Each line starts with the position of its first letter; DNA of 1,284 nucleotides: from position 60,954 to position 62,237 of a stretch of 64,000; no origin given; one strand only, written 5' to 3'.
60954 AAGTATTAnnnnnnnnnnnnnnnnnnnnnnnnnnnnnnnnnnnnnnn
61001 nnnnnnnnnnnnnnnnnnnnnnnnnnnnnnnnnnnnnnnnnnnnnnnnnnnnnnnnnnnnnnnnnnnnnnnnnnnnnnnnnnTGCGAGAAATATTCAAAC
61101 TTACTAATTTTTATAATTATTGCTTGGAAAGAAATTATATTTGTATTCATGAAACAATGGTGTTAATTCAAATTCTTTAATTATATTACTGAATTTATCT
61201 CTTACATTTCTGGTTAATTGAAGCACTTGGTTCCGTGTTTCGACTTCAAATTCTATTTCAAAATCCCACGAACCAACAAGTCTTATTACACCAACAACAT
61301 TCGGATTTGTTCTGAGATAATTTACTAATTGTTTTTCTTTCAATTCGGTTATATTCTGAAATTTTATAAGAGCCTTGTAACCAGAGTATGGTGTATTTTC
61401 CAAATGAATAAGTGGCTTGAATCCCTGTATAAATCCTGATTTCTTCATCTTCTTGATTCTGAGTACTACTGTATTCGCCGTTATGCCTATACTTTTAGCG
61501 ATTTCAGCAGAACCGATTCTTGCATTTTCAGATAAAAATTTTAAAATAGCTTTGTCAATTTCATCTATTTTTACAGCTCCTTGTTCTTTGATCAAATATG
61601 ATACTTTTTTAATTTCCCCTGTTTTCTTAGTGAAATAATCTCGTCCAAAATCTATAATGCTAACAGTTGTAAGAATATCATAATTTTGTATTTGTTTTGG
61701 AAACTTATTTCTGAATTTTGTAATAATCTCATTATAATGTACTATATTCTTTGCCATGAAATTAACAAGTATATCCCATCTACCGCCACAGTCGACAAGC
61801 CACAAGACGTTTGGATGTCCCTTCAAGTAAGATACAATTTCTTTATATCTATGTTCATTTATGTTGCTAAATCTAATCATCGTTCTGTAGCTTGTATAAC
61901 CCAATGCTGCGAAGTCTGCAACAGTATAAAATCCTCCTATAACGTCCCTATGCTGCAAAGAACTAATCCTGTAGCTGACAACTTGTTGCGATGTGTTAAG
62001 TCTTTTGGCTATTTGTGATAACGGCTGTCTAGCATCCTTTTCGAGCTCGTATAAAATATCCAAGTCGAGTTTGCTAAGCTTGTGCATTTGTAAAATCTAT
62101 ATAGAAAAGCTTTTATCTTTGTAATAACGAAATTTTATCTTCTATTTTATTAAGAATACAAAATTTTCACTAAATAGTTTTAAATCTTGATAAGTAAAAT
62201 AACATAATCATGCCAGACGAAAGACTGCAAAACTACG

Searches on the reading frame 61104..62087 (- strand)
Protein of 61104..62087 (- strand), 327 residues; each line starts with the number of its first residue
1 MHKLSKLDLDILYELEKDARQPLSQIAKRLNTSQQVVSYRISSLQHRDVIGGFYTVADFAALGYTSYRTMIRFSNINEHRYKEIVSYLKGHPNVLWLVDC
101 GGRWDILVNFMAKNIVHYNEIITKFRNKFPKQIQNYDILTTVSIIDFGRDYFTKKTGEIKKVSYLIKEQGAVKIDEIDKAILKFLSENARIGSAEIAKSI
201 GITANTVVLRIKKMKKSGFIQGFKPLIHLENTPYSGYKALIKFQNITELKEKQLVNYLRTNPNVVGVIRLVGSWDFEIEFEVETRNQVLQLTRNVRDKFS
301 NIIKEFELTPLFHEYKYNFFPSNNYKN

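Call 81: find_encoding_contigs(protein=window:61104-62087:-, flank=10000, max_places=1)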
Protein window:61104-62087:- (327 aa): 3 contigs read that carry it; 1 place shown.
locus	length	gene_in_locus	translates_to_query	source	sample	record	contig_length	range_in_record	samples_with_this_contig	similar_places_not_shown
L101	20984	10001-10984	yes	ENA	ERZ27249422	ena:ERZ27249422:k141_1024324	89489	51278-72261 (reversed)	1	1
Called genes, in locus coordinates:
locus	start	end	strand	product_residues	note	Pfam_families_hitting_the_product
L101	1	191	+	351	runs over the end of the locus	PF00348:polyprenyl_synt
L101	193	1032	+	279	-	-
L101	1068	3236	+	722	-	PF04851:ResIII, PF00270:DEAD, PF22527:DEXQc_Suv3 (weak), PF00271:Helicase_C, PF20470:HTH_61 (faint), PF21280:Helicase_dom4_arc, PF14520:HHH_5 (weak)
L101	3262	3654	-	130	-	PF01850:PIN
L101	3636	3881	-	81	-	PF02697:VAPB_antitox (weak)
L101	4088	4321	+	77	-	PF04014:MazE_antitoxin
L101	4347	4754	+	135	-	PF01850:PIN, PF13470:PIN_3 (weak)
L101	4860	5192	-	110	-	-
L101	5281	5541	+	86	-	-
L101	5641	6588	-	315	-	PF02661:Fic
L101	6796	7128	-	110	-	PF02452:PemK_toxin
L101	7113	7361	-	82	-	PF04014:MazE_antitoxin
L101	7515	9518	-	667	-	PF02310:B12-binding, PF04055:Radical_SAM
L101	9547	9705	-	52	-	-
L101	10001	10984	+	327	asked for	PF01037:AsnC_trans_reg (faint), PF01047:MarR (faint), PF08279:HTH_11 (faint), PF12802:MarR_2 (faint), PF13404:HTH_AsnC-type, PF13412:HTH_24, PF13404:HTH_AsnC-type, PF13412:HTH_24, +3 more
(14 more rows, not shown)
